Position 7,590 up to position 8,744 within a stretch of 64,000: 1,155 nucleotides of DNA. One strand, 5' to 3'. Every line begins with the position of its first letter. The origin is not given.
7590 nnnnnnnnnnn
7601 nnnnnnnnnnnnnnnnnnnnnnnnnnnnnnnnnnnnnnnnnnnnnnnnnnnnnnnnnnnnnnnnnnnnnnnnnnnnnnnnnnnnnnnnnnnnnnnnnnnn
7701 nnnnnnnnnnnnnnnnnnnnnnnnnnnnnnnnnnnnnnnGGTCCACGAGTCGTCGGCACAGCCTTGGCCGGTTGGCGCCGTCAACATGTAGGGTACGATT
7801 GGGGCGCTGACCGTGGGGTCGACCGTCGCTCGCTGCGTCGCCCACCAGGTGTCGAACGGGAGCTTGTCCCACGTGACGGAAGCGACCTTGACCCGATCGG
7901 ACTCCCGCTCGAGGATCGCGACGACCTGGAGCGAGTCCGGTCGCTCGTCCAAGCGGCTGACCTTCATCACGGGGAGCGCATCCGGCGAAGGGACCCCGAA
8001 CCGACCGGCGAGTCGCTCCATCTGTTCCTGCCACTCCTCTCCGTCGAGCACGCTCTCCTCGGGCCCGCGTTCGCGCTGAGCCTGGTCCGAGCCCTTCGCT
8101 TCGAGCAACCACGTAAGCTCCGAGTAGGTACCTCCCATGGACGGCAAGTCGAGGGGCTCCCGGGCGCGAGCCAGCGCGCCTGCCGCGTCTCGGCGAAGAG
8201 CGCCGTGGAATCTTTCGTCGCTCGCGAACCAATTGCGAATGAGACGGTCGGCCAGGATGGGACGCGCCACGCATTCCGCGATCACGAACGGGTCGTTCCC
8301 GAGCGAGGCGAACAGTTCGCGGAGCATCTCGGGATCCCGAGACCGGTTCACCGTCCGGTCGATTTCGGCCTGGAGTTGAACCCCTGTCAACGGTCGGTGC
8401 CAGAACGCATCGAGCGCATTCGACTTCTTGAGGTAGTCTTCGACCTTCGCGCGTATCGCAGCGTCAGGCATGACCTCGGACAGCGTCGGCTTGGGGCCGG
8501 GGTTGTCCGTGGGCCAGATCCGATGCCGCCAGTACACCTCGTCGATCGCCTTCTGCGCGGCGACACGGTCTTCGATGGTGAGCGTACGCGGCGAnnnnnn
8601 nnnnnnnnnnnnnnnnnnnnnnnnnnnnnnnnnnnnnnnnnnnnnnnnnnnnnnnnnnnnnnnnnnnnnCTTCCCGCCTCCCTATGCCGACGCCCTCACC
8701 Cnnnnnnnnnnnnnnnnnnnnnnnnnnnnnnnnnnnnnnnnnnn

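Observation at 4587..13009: Tandem pair of ~1400-aa secreted mosaic proteins combining an unassigned N-domain, 14 Kelch blades, MopE-like Cys modules, TSP3-type Ca-binding repeats and an unassigned C-module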

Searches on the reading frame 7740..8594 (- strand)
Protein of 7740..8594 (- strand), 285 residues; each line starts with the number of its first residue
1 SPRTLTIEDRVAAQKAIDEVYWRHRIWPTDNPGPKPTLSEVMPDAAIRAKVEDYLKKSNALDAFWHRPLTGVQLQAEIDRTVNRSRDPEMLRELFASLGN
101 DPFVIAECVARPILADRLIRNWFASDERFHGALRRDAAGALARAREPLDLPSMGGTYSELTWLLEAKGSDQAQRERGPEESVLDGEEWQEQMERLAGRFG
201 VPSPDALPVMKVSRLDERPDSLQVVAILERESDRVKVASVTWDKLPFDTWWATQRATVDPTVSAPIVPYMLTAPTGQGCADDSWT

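Call 9: search_solved_structures(query=window:7743-8594:-, max_evalue=10)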
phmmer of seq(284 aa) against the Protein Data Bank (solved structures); distinct sequences matched with E-value up to 10: 1.
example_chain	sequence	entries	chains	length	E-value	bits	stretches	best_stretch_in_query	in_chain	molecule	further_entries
9k32_A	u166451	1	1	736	1.5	11.5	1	173-208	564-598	HNH nuclease domain-containing protein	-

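Call 11: find_homologous_proteins(query=window:7743-8594:-, max_evalue=0.001)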
Query seq(284 aa) (284 aa): 2415 proteins with E <= 0.001 among 5829 candidates; the best 120 are listed.
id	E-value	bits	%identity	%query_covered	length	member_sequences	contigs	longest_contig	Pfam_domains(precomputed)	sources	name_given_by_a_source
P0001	3.0e-80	288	51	99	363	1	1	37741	-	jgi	-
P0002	4.9e-78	281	48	99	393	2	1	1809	PF24681.2,PF13415.13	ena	-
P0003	1.2e-77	279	48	100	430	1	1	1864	PF24681.2,PF13415.13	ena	-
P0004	3.0e-77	278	48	99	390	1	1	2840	PF24681.2,PF13415.13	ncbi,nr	ncbi:MAG TPA: hypothetical protein VFD06_16165, partial [Candidatus Polarisedimenticolia bacterium]|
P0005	6.3e-77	277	50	89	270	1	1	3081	-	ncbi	-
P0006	2.2e-76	275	48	99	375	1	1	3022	-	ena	-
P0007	2.6e-74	268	48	99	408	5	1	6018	PF13964.13,PF24681.2,PF13415.13,PF24981.2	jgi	jgi:hypothetical protein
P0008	3.7e-72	261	46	100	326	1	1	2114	-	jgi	jgi:hypothetical protein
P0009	6.7e-72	261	45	97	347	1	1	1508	-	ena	-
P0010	1.5e-70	256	51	93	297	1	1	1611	-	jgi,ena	-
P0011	1.9e-70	256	47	99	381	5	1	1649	PF24681.2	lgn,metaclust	metaclust:\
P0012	3.7e-70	255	45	99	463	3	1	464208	PF13964.13,PF24681.2,PF13415.13,PF24981.2,PF01344.32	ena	-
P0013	3.9e-70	255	47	98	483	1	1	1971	PF13964.13,PF24681.2,PF13415.13,PF24981.2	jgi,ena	-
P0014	8.2e-70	254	47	95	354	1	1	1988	-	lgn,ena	-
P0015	1.7e-68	249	56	73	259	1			-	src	-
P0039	4.6e-64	235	41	100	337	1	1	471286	-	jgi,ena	-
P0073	1.4e-61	227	42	99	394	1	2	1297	PF07589.17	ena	-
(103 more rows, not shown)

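Call 20: search_protein_families(library=pfam, proteins=[window:7740-8594:-], max_evalue=10)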
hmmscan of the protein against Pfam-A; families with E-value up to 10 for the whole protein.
window:7740-8594:- (285 aa): 0 families

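Call 23: predict_structure(alignment_id=A1)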
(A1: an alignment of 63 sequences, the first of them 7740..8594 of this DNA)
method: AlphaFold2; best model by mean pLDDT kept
length: 285 residues; sequences in the alignment: 63
mean_pLDDT: 93.2   pTM: 0.83
mean pLDDT of the five models: 93.2, 92.9, 92.4, 92.4, 92.2
residues with pLDDT >= 90: 244; 70-90: 23; 50-70: 15; < 50: 3
segments of 3 or more residues with pLDDT < 50: none
pLDDT, mean of each block of 10 residues (from residue 1): 87 98 93 94 97 98 96 96 91 97 97 97 96 98 97 98 83 79 96 97 98 97 98 97 97 97 89 74 49
secondary structure, 60 per line:
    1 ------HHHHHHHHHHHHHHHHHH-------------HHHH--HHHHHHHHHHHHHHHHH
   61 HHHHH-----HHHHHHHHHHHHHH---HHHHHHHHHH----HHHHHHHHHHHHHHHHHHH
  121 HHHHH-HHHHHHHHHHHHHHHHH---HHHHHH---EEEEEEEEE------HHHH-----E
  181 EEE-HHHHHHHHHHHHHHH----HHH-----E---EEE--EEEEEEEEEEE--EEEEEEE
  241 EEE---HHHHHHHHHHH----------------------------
elements in order: H7-24 H38-41 H44-65 H71-84 H88-97 H102-125 H127-143 H147-152 E156-164 H171-174 E180-183 H185-199 E216-218 E221-231 E234-243 H247-257

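Call 30: search_protein_families(library=pfam, alignment_id=A1, max_evalue=10)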
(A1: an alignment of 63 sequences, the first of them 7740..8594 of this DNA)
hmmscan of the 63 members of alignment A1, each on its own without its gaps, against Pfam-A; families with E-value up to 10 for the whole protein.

A. member 1, window:7740-8594:- (285 aa): 0 families

B. families by the number of members that match (of 63 scanned): 38 families (the first 25 are shown)
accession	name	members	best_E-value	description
PF24681.1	Kelch_KLHDC2_KLHL20_DRC7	18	5.1e-05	KLHDC2/KLHL20/DRC7 Kelch-repeats domain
PF24981.1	Beta-prop_ATRN-LZTR1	11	0.0018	Attractin/LZTR1 beta-propeller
PF13415.12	Kelch_3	6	0.078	Galactose oxidase, central domain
PF01344.31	Kelch_1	4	0.001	Kelch motif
PF18261.6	Rpn9_C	4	0.086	Rpn9 C-terminal helix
PF07589.16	PEP-CTERM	1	9.8e-09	PEP-CTERM motif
PF11055.13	Gsf2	1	0.002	Glucose signalling factor 2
PF20443.3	LAP1_N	1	0.0032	Lamina-associated polypeptide 1, N-terminal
PF09562.16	RE_LlaMI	1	0.0053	LlaMI restriction endonuclease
PF06757.18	Ins_allergen_rp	1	0.01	Insect allergen related repeat, nitrile-specifier detoxification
PF19726.4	DUF6218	1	0.036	Family of unknown function (DUF6218)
PF05608.18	RTE1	1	0.051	RTE1-like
PF21680.2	GIDA_C_1st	1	0.064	tRNA modifying enzyme MnmG/GidA C-terminal helical domain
PF13964.12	Kelch_6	1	0.069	Kelch motif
PF16772.10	TERF2_RBM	1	0.069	Telomeric repeat-binding factor 2 Rap1-binding motif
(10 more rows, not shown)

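Call 31: search_solved_structures(query=A1, max_evalue=10)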
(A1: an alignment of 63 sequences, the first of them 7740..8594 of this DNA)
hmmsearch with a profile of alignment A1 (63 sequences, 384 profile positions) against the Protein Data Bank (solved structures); distinct sequences matched with E-value up to 10: 1.
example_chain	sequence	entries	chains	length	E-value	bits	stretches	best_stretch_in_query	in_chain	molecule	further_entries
7kl9_E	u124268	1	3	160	0.078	15.3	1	175-282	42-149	CTC-445.2 inhibitor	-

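Call 36: find_related_loci(query=A1, collection=genome_contigs, flank=10000)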
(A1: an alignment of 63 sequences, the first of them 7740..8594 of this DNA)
Query A1 (285 aa) in genome_contigs; peptide patterns used: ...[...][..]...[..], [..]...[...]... (x = any residue, [..] = any of these).
435 stretches matched a pattern; 411 encode a relative of the query (tblastn E <= 1e-3); the best 80 are kept; 79 distinct loci.
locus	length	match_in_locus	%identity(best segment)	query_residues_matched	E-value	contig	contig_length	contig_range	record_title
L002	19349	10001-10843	51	3-284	2e-86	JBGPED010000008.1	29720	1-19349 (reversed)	MAG: Acidobacteriota bacterium isolate OBJ_0618_7090110_99 k141_8787201_length_29720_cov_20.3407, whole genome shotgun s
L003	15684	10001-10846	50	3-285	2e-82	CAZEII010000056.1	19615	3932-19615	MAG TPA_asm: uncultured Acidobacteriota bacterium isolate binchicken_co185_71 genome assembly, contig: NODE_3762_length_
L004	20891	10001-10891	47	3-285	6e-82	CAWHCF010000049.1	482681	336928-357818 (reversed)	MAG: uncultured Acidobacteriota bacterium isolate MFD00962.bin.2.24 genome assembly, contig: contig_91658, whole genome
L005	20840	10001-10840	49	3-284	1e-81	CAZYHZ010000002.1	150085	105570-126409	MAG TPA_asm: uncultured Acidobacteriota bacterium isolate binchicken_co185_43 genome assembly, contig: NODE_123_length_1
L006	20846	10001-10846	48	3-285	2e-80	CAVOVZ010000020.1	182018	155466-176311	MAG: Terriglobia bacterium isolate MFD00032.bin.1.110 genome assembly, contig: contig_47000, whole genome shotgun sequen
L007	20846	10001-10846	48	3-285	2e-80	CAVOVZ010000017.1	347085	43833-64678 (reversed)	MAG: Terriglobia bacterium isolate MFD00032.bin.1.110 genome assembly, contig: contig_41471, whole genome shotgun sequen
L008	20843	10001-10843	47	3-284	2e-79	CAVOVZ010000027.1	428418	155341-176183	MAG: Terriglobia bacterium isolate MFD00032.bin.1.110 genome assembly, contig: contig_86011, whole genome shotgun sequen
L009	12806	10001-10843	48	3-284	9e-80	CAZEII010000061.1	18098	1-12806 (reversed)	MAG TPA_asm: uncultured Acidobacteriota bacterium isolate binchicken_co185_71 genome assembly, contig: NODE_4267_length_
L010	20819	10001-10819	46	3-284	4e-79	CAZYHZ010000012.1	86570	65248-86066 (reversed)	MAG TPA_asm: uncultured Acidobacteriota bacterium isolate binchicken_co185_43 genome assembly, contig: NODE_362_length_8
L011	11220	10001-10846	48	3-285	2e-78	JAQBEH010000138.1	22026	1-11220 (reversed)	MAG: Acidobacteriota bacterium isolate MAG_424_bin-23 424_bin-23_ctg-138, whole genome shotgun sequence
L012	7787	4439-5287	48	3-284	7e-78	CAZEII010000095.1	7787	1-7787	MAG TPA_asm: uncultured Acidobacteriota bacterium isolate binchicken_co185_71 genome assembly, contig: NODE_17623_length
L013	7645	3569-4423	47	3-284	5e-78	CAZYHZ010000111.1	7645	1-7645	MAG TPA_asm: uncultured Acidobacteriota bacterium isolate binchicken_co185_43 genome assembly, contig: NODE_18184_length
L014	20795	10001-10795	45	3-284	1e-76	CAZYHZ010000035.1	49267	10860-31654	MAG TPA_asm: uncultured Acidobacteriota bacterium isolate binchicken_co185_43 genome assembly, contig: NODE_915_length_4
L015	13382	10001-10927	42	1-285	3e-75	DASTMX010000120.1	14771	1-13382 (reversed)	MAG TPA_asm: Candidatus Udaeobacter sp. isolate SMAG_U3864 k141_3268459, whole genome shotgun sequence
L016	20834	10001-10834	45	2-284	3e-74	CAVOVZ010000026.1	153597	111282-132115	MAG: Terriglobia bacterium isolate MFD00032.bin.1.110 genome assembly, contig: contig_80730, whole genome shotgun sequen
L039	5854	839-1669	45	3-284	2e-69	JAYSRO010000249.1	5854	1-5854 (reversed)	MAG: Candidatus Eisenbacteria bacterium isolate GFS_11975 GFS_11975_248, whole genome shotgun sequence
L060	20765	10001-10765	45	1-244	5e-66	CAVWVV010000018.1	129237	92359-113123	MAG: uncultured Verrucomicrobiae bacterium isolate MFD00822.bin.1.79 genome assembly, contig: contig_41312, whole genome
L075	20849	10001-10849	43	1-285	3e-64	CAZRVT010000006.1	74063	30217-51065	MAG TPA_asm: uncultured Holophagales bacterium isolate binchicken_co107_251 genome assembly, contig: NODE_880_length_740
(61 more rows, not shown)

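Call 37: fold_search(model_id=the predicted structure, library=pdb)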
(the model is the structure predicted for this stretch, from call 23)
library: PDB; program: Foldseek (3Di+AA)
matches with E <= 10: 654; with E <= 0.001: 0
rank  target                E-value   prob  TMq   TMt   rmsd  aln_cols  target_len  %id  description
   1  8hm3_B                5.9e-03  0.51  0.21  0.16  24.4       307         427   10  Complex of PPIase-BfUbb (released 2023-11-29)
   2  8hm4_B                3.3e-02  0.33  0.22  0.16  20.6       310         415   12  Crystal structure of PPIase (released 2023-11-29)
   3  8hm4_A                2.0e-01  0.13  0.20  0.14  23.8       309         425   10  Crystal structure of PPIase (released 2023-11-29)
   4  9v80_A                2.5e-01  0.09  0.16  0.10  19.1       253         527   10  Cryo-EM structure of KICSTOR CCC complex (state 4) (released 2025-11-12)
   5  3ndd_A                3.7e-01  0.07  0.13  0.11  19.4       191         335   12  Cleaved antitrypsin with P10 Pro, and P9-P6 Asp (released 2010-07-28)
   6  5h1a_B                4.4e-01  0.06  0.13  0.14  17.4       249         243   11  Crystal structure of an IclR homolog from Microbacterium sp. strain HM58-2 (released 2017-01-18)
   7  5hw3                  5.0e-01  0.05  0.12  0.12  20.9       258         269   10  Crystal structure of a beta lactamase from Burkholderia vietnamiensis (released 2016-02-10)
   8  9o5a_D                6.2e-01  0.04  0.13  0.03  16.8       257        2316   11  The KICSTOR-GATOR1 complex (released 2026-02-18)
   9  8h2t_B                6.2e-01  0.01  0.08  0.06  26.1       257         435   11  Cryo-EM structure of IadD/E dioxygenase bound with IAA (released 2023-06-14)
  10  3osm                  6.6e-01  0.12  0.15  0.28  14.3       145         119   11  Structure of the Kinase Associated Domain-1 (KA1) from Kcc4p (released 2010-12-22)
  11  9v6e_A                6.6e-01  0.06  0.17  0.06  18.9       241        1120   10  Cryo-EM structure of human full length KICSTOR complex (state 1) (released 2025-11-12)
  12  3ndf_A                6.6e-01  0.06  0.13  0.11  19.3       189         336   14  Cleaved antitrypsin with P8-P6 Asp (released 2010-07-28)
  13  9xps_6                7.0e-01  0.08  0.14  0.16  19.4       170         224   12  The neck structure of the Phage Phikz (released 2026-02-11)
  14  5lly_D                7.4e-01  0.10  0.17  0.12  12.6       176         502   12  Photosensory Module of Bacteriophytochrome linked Diguanylyl Cyclase from Idiomarina species A28L (released 2017-03-15)
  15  6iot_B                7.4e-01  0.05  0.13  0.15  16.2       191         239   12  The ligand binding domain of Mlp24 with arginine (released 2019-03-20)
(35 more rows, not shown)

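Call 52: search_protein_families(library=pfam, proteins=[L006:2-2713:+, L006:13905-14777:+, L008:17638-18813:-], max_evalue=0.01)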
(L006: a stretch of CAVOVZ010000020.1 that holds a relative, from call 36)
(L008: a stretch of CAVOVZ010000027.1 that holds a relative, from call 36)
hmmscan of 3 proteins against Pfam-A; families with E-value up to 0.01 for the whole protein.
L006:2-2713:+ (903 aa): 4 families
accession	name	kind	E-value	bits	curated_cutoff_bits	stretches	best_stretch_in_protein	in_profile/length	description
PF00092.34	VWA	-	1.1e-10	42.4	23.8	1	167-323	3-154/174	von Willebrand factor type A domain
PF13519.12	VWA_2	-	4.7e-07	30.8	27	1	167-282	2-107/107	von Willebrand factor type A domain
PF06707.17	DUF1194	-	0.0052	16.5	27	0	243-314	89-160/206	Protein of unknown function (DUF1194)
PF09000.15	Cytotoxic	-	0.0058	17.4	22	0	59-82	22-45/80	Cytotoxic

L006:13905-14777:+ (290 aa): 1 family
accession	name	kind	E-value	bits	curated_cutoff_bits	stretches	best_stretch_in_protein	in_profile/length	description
PF02412.23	TSP_3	-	1.4e-09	37.9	25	2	147-170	13-36/36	Thrombospondin type 3 repeat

L008:17638-18813:- (391 aa): 3 families
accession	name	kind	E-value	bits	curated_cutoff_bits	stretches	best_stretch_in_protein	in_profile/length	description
PF02412.23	TSP_3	-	6.4e-10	39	25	2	217-241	2-26/36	Thrombospondin type 3 repeat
PF00526.23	Dicty_CTDC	-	3.7e-08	33.5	27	1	35-57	1-23/24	Dictyostelium (slime mold) repeat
PF01839.29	FG-GAP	-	0.0075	16.6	22.1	1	2-24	8-34/37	FG-GAP repeat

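Call 62: search_protein_families(library=pfam, proteins=[L060:9800-11977:+, L039:626-5467:+, L075:9740-20251:+, P0039, P0073], max_evalue=0.0001)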
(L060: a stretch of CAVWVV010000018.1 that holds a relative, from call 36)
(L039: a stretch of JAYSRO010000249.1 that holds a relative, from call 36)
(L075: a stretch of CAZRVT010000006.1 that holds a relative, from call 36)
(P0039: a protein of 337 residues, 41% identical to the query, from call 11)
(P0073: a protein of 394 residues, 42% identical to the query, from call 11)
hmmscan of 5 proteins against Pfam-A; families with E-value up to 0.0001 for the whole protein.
L060:9800-11977:+ (725 aa): 11 families
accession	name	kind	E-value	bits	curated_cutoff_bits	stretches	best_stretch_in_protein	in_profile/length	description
PF13964.12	Kelch_6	-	3.1e-44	148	25.3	4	367-415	3-50/50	Kelch motif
PF13418.12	Kelch_4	-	1.5e-43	146.9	21.6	3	414-458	1-47/49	Galactose oxidase, central domain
PF01344.31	Kelch_1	-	1.8e-36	123.7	20.1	1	419-458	5-45/46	Kelch motif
PF13415.12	Kelch_3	-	4.3e-36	122.8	22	2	377-422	2-47/48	Galactose oxidase, central domain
PF24981.1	Beta-prop_ATRN-LZTR1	-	4e-25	89.1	50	2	509-629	90-220/289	Attractin/LZTR1 beta-propeller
PF24681.1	Kelch_KLHDC2_KLHL20_DRC7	-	3.4e-21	76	50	2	357-529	42-221/221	KLHDC2/KLHL20/DRC7 Kelch-repeats domain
PF25210.1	Kelch_FKB95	-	2.9e-11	44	70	0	392-462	57-130/268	FKB95, Kelch-repeats domain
PF07646.21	Kelch_2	-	1.3e-10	41.1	21.3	0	418-456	4-45/48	Kelch motif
PF13854.13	Kelch_HCF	-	4.3e-06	26.7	113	0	504-557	11-65/345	Host cell factor, Kelch-repeats domain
PF24996.1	NANM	-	6.4e-06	25.7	45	0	393-440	288-334/350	N-acetylneuraminate epimerase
PF07250.17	Glyoxal_oxid_N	-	6.8e-06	25.9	37.5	0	363-434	64-136/243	Glyoxal oxidase N-terminus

L039:626-5467:+ (1613 aa): 8 families
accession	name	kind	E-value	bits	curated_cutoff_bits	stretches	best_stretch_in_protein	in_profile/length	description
PF13517.12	FG-GAP_3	-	1.6e-111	365.3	26.9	13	1235-1294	1-60/61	FG-GAP-like repeat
PF01839.29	FG-GAP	-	1.2e-49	165.9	22.1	2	837-865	2-36/37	FG-GAP repeat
PF24681.1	Kelch_KLHDC2_KLHL20_DRC7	-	6.8e-24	84.8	50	2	547-695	26-175/221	KLHDC2/KLHL20/DRC7 Kelch-repeats domain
PF24981.1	Beta-prop_ATRN-LZTR1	-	1.2e-14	54.8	50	0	470-521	120-172/289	Attractin/LZTR1 beta-propeller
PF11617.13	Cu-binding_MopE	-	4.5e-13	49.6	27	1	789-819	1-30/30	Putative metal-binding motif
PF13860.13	FlgD_ig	-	1.2e-07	32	27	1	1542-1602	18-78/79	FlgD Ig-like domain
PF13415.12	Kelch_3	-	3.4e-06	27.5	22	0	403-442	11-46/48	Galactose oxidase, central domain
PF18962.6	Por_Secre_tail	-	6.4e-05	23.6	27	0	1529-1610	3-75/75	Secretion system C-terminal sorting domain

L075:9740-20251:+ (3503 aa): 8 families
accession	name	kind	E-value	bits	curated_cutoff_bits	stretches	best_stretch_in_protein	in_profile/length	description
PF24681.1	Kelch_KLHDC2_KLHL20_DRC7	-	1.3e-96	322.6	50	5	541-765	1-221/221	KLHDC2/KLHL20/DRC7 Kelch-repeats domain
PF24981.1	Beta-prop_ATRN-LZTR1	-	2.4e-77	260.5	50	5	561-816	5-279/289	Attractin/LZTR1 beta-propeller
PF13854.13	Kelch_HCF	-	2.7e-17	63.5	113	1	578-715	170-326/345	Host cell factor, Kelch-repeats domain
PF13415.12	Kelch_3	-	3e-12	46.8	22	0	777-805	22-46/48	Galactose oxidase, central domain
PF01344.31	Kelch_1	-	9.9e-08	31.8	20.1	0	427-469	1-42/46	Kelch motif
PF13964.12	Kelch_6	-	8.4e-07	29.2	25.3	0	960-1002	2-44/50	Kelch motif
PF13418.12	Kelch_4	-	3.1e-06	27.5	21.6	0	959-1001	1-44/49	Galactose oxidase, central domain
PF07646.21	Kelch_2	-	7.2e-05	23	21.3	0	696-737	2-42/48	Kelch motif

P0039 (337 aa): 0 families

P0073 (394 aa): 1 family
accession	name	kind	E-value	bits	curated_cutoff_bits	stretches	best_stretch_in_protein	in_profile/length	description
PF07589.16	PEP-CTERM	-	9.8e-09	35.4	20.7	1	364-389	1-24/24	PEP-CTERM motif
